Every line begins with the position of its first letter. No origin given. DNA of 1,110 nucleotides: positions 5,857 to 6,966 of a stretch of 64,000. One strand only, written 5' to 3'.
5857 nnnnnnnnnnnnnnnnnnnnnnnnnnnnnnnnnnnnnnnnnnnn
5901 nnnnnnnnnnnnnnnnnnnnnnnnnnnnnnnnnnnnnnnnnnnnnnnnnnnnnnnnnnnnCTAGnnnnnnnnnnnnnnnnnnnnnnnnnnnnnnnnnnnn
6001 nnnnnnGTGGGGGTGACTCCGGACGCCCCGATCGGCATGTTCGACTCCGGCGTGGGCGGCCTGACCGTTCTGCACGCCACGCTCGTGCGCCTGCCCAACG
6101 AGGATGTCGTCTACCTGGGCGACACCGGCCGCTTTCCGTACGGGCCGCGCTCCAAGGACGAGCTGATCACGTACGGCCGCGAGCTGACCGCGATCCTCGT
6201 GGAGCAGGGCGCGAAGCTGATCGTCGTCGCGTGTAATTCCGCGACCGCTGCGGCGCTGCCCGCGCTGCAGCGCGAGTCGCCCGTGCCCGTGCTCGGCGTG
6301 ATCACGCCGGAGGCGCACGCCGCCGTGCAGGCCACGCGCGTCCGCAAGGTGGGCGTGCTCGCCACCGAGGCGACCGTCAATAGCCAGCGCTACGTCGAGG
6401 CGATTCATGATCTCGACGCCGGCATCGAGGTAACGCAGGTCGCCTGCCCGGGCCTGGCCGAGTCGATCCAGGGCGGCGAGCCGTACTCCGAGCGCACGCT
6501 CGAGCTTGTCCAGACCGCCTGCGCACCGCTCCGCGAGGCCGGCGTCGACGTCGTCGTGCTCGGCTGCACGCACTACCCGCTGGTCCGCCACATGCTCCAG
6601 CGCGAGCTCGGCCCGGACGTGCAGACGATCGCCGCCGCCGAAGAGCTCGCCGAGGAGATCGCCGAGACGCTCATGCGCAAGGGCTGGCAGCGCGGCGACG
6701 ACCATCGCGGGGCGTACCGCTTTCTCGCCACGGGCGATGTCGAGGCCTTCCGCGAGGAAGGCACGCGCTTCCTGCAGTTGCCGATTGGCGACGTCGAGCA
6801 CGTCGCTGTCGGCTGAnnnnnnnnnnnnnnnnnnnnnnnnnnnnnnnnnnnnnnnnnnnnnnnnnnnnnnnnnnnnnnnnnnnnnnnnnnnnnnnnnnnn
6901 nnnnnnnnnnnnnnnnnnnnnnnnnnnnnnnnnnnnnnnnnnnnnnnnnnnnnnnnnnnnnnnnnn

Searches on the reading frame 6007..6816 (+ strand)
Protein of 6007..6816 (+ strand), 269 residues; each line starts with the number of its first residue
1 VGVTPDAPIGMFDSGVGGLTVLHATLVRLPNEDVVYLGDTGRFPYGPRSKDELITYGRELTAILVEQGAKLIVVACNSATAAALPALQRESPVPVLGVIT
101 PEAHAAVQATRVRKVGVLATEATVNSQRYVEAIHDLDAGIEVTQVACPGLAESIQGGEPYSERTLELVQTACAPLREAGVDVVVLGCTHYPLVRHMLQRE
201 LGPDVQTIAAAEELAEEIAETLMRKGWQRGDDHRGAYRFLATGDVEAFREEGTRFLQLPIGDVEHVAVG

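Call 10: find_related_loci(query=window:6007-6813:+, collection=genome_contigs, flank=4000)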
Query window:6007-6813:+ (269 aa) in genome_contigs; peptide patterns used: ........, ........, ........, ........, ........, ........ (x = any residue, [..] = any of these).
600 stretches matched a pattern (row limit reached: there are more); 361 encode a relative of the query (tblastn E <= 1e-3); the best 80 are kept; 80 distinct loci.
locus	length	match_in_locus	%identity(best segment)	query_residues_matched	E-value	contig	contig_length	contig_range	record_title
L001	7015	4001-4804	94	1-268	6e-157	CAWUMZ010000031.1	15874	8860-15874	MAG: uncultured bacterium isolate SRR1522964_binner123_21_1705335400 genome assembly, contig: ERZ11849542.511, whole gen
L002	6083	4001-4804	91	1-268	7e-155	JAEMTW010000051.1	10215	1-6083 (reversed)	MAG: Thermoleophilia bacterium isolate SupBloom_Metag_035 Bloom_5_S5_NODE_3508_length_10215_cov_5.992815, whole genome s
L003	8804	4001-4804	90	1-268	1e-153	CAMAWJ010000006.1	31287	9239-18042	MAG: Bifidobacterium breve isolate MaH-09apr19-181 genome assembly, contig: MaH-09apr19-C3169, whole genome shotgun sequ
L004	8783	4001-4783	68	8-268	5e-111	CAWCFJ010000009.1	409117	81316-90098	MAG: uncultured Actinomycetes bacterium isolate MFD09368.bin.3.189 genome assembly, contig: contig_3555, whole genome sh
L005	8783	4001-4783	63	8-268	9e-102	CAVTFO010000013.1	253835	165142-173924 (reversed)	MAG: uncultured Thermoleophilia bacterium isolate MFD09267.bin.2.124 genome assembly, contig: contig_48024, whole genome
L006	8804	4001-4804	60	1-268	5e-101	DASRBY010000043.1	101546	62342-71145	MAG TPA_asm: Gaiellaceae bacterium isolate SMAG_U9939 k141_397689, whole genome shotgun sequence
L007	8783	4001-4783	61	9-269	3e-101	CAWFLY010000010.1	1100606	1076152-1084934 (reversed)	MAG: uncultured Actinomycetes bacterium isolate MFD02134.bin.2.31 genome assembly, contig: contig_7059, whole genome sho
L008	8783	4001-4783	61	8-268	1e-100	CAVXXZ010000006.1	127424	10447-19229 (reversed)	MAG: uncultured Actinomycetes bacterium isolate MFD08700.bin.2.26 genome assembly, contig: contig_13756, whole genome sh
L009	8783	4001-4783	62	8-268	6e-100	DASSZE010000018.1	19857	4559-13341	MAG TPA_asm: Gaiellaceae bacterium isolate SMAG_U700 k141_1552950, whole genome shotgun sequence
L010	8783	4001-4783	61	8-268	8e-100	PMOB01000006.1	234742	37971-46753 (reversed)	MAG: Actinomycetota bacterium isolate palsa_456 73.20110600_P1D.32_contig_177, whole genome shotgun sequence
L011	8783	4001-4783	61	8-268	9e-100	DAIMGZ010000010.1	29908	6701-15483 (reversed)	MAG TPA_asm: Gaiellaceae bacterium isolate CTOTU41468 NODE_1120_length_29908_cov_11.229391, whole genome shotgun sequenc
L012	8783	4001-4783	59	8-268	2e-99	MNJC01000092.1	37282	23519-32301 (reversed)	MAG: Actinobacteria bacterium 13_1_20CM_4_69_9 13_1_20cm_4_scaffold_223, whole genome shotgun sequence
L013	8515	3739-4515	59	8-266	2e-99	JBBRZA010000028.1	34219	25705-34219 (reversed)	MAG: Gaiellales bacterium isolate metawrap_la5_16 metawrap_la5_16_K_232945_L_34219_cov_28.7041, whole genome shotgun seq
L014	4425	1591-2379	60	6-268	1e-99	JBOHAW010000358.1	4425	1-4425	MAG: Gaiellaceae bacterium isolate SC-S_metawrap_bin.4 k127_5521160, whole genome shotgun sequence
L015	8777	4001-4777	60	8-266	4e-99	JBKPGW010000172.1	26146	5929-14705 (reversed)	MAG: Actinomycetota bacterium isolate HAY_GB_MAG_00026 HAY_GB_000000187366, whole genome shotgun sequence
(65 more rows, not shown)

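Call 39: search_protein_families(library=pfam, proteins=[window:6007-6813:+], max_evalue=0.01)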
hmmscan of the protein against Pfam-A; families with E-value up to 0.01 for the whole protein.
window:6007-6813:+ (269 aa): 2 families
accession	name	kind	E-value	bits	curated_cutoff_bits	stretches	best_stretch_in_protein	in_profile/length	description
PF01177.27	Asp_Glu_race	-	2.6e-27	96.4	31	1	43-215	39-208/211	Asp/Glu/Hydantoin racemase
PF07302.16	AroM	-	0.00088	19.3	23.8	0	62-205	80-204/219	AroM protein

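Call 48: find_encoding_contigs(protein=window:6007-6816:+, flank=1500, max_places=5)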
Protein window:6007-6816:+ (269 aa): no gene with exactly this product is on record in the collection.
